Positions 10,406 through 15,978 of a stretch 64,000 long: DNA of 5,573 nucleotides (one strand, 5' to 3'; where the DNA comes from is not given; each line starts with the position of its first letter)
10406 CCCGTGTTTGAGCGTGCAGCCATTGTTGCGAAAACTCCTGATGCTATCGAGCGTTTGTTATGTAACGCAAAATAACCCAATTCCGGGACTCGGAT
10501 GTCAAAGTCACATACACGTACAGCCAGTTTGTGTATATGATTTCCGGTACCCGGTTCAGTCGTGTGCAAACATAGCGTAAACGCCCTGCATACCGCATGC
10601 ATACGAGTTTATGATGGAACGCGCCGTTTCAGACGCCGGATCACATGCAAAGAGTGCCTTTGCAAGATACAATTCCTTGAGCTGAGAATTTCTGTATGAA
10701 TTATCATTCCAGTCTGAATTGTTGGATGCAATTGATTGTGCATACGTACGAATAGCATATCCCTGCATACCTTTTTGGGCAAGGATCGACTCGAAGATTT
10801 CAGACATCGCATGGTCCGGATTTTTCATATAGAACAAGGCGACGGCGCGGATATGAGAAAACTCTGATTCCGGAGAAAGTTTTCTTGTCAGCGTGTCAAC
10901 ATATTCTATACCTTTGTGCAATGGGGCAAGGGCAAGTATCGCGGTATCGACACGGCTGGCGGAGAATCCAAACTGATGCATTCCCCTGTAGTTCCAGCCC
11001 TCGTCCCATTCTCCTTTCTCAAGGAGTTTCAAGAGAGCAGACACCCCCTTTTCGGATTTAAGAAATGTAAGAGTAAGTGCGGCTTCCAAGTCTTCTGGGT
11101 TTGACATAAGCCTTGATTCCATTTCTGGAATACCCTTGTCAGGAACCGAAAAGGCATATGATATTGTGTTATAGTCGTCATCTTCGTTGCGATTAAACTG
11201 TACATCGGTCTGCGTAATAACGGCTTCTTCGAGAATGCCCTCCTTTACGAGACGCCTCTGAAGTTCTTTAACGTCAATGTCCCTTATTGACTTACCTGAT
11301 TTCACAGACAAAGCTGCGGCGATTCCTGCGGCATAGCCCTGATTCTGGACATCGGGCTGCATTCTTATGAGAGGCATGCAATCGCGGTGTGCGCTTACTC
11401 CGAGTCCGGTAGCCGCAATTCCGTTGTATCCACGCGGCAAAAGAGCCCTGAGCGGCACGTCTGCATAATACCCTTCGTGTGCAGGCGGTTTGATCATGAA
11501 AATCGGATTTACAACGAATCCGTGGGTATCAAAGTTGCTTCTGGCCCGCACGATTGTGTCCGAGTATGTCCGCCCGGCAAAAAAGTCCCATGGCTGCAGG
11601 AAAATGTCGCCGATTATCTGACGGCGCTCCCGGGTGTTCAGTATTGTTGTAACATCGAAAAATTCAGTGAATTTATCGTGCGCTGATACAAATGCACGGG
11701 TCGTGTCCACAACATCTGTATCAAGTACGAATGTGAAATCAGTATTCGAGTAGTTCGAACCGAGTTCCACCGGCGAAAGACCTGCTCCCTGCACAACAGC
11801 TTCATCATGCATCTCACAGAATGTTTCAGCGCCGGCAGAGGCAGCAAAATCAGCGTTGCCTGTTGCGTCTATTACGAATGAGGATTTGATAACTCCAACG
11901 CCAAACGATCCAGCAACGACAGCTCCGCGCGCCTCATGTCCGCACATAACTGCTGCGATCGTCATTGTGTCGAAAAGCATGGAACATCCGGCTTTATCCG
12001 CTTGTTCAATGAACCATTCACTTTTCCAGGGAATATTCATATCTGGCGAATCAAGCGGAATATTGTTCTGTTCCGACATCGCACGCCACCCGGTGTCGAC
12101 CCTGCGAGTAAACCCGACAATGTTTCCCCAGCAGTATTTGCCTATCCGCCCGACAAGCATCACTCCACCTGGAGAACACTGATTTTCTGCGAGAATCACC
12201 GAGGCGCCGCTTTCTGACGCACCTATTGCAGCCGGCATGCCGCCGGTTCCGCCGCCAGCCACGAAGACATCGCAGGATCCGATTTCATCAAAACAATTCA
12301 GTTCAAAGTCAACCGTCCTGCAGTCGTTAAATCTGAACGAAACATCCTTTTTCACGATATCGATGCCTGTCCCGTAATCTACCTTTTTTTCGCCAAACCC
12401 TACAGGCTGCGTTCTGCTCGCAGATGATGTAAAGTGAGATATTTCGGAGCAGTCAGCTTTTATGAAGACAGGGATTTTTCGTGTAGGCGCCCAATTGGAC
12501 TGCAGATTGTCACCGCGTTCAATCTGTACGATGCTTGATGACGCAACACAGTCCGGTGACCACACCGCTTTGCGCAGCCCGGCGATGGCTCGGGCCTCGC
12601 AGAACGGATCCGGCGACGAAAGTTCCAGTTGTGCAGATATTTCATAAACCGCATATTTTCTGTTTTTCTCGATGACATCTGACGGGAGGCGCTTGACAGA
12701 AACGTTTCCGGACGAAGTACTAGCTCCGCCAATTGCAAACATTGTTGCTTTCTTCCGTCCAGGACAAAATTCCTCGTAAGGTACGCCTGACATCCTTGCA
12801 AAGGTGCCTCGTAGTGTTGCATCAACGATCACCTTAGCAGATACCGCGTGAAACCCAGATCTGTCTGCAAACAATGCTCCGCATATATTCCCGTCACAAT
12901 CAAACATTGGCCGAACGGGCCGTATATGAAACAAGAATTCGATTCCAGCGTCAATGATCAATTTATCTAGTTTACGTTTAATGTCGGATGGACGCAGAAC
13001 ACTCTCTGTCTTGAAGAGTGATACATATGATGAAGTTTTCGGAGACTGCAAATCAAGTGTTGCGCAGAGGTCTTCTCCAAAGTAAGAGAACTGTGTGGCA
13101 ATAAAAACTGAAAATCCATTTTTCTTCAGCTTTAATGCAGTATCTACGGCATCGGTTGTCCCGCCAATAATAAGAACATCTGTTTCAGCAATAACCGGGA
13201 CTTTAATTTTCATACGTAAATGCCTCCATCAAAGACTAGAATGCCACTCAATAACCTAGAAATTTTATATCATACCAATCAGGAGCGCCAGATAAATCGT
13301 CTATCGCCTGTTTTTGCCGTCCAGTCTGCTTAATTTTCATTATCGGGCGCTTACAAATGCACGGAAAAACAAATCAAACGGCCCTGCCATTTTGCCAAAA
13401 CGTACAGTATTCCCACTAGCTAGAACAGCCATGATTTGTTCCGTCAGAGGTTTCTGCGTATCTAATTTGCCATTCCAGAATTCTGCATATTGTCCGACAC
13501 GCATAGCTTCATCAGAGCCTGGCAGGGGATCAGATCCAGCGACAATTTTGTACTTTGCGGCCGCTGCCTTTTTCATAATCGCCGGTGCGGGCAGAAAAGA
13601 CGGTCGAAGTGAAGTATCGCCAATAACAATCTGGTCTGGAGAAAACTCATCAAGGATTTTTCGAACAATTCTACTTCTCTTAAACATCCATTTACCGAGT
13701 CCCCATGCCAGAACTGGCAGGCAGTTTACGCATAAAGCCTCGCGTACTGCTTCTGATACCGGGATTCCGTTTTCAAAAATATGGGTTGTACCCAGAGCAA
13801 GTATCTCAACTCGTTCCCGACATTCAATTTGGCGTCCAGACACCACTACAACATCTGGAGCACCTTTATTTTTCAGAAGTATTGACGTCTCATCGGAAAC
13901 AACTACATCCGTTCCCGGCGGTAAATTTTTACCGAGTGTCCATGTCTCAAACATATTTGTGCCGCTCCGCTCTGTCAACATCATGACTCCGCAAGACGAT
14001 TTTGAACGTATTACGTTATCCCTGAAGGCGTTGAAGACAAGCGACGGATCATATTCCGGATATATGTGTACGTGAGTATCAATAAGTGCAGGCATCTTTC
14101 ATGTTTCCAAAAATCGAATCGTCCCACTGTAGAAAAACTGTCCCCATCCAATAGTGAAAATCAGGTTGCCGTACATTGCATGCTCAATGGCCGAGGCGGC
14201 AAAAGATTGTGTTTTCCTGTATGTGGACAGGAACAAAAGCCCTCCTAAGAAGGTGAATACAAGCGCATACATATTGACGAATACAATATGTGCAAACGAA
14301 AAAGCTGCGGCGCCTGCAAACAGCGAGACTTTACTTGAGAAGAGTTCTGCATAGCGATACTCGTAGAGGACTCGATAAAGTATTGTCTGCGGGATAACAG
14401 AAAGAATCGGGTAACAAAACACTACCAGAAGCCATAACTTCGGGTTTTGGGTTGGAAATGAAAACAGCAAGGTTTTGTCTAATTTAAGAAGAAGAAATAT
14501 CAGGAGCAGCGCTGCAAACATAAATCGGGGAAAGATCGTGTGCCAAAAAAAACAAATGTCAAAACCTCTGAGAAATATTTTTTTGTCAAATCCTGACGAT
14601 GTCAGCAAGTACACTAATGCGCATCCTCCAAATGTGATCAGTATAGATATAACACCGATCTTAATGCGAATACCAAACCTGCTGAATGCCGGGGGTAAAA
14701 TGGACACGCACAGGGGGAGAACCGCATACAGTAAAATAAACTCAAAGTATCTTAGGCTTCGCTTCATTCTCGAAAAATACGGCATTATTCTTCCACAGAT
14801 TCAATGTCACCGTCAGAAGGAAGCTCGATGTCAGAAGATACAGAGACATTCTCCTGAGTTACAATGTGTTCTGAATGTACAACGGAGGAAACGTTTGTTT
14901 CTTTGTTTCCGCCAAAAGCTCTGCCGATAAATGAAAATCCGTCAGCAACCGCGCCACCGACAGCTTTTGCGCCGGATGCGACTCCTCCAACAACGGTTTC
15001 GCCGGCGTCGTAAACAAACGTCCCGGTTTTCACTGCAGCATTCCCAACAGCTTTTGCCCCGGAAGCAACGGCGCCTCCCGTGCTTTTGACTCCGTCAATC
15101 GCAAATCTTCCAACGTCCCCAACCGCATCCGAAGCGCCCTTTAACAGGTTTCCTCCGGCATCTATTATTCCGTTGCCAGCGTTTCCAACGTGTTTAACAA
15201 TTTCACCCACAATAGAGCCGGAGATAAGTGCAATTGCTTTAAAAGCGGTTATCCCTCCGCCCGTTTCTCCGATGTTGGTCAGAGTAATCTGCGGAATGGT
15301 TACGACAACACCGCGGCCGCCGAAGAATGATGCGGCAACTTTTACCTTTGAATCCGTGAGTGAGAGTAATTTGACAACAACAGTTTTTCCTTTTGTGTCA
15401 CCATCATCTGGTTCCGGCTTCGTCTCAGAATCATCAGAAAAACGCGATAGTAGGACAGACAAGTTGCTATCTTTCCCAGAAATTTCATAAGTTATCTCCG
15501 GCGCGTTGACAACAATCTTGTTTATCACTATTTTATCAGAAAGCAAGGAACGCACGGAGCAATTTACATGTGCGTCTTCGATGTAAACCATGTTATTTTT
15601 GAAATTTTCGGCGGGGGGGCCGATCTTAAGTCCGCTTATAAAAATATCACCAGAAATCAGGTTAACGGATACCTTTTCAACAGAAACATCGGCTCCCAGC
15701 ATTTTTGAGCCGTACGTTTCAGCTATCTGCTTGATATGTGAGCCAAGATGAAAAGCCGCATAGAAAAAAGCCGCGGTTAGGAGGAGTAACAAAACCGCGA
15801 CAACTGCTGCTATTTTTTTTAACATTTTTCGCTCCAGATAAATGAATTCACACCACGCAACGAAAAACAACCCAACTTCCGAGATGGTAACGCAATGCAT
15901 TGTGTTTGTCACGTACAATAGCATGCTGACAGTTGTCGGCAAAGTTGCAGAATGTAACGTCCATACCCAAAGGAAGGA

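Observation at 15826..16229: Conserved ~200-nt intergenic element with a retained stem, upstream of the glycan-cluster acetyltransferase; second inverted copy at 32.1-32.3 kb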

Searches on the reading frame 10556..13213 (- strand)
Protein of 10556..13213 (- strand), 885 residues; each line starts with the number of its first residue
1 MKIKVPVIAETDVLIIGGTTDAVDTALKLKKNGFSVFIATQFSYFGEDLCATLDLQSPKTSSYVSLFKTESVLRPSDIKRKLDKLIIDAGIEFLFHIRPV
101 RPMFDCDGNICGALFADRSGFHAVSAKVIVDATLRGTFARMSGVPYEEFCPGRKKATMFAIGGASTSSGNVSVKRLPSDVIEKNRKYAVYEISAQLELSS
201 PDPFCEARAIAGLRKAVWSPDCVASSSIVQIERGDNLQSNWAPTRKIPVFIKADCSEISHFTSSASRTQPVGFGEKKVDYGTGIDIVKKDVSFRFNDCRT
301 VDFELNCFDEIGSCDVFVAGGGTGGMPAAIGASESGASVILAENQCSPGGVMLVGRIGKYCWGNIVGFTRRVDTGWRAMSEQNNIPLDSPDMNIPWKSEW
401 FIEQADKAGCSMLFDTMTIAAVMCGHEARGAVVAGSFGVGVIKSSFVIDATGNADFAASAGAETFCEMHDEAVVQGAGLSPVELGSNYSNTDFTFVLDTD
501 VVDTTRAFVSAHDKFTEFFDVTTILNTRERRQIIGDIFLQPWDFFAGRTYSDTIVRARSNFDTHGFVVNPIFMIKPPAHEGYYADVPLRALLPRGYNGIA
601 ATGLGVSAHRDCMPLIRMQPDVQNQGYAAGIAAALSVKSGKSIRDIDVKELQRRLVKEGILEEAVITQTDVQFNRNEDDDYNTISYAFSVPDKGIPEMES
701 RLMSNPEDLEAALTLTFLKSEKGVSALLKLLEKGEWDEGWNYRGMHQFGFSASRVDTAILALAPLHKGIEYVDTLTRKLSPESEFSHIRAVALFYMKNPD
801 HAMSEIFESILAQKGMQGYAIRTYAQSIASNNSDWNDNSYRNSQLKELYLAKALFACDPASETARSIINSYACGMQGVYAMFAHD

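Call 87: search_protein_families(library=pfam, proteins=[window:10556-13213:-], max_evalue=0.001)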
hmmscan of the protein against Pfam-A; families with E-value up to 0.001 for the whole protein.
window:10556-13213:- (885 aa): 2 families
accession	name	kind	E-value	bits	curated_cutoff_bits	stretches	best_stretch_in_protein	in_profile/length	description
PF12831.13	FAD_oxidored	-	1.6e-53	182.9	27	3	519-655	281-416/416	FAD dependent oxidoreductase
PF00890.30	FAD_binding_2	-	0.00021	21.1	20.4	0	315-345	1-31/414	FAD binding domain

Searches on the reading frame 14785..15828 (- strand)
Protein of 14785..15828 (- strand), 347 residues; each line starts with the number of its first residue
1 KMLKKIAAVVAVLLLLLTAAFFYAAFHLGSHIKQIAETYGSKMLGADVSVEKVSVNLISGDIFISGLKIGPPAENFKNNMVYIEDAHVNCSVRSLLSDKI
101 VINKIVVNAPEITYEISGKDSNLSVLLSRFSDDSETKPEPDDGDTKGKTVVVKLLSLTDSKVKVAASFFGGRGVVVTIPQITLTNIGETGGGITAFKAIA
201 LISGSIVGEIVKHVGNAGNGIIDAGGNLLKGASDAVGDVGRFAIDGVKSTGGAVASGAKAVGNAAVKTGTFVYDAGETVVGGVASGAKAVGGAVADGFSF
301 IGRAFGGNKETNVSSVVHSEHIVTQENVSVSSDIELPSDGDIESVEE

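Call 9: search_protein_families(library=pfam, proteins=[window:14785-15828:-], max_evalue=0.01)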
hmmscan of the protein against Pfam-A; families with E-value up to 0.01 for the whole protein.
window:14785-15828:- (347 aa): 3 families
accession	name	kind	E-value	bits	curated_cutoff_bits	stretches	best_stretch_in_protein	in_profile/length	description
PF05359.17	DUF748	-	8e-16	57.7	50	1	3-165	14-167/1037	Domain of Unknown Function (DUF748)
PF13116.12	YhdP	-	2e-05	23.1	46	1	1-162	9-152/1224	YhdP protein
PF05170.20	AsmA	-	0.00015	21.2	29.8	1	4-124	5-128/607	AsmA family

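Call 75: find_encoding_contigs(protein=window:14785-15828:-, flank=10000, max_places=10)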
Protein window:14785-15828:- (347 aa): no gene with exactly this product is on record in the collection.
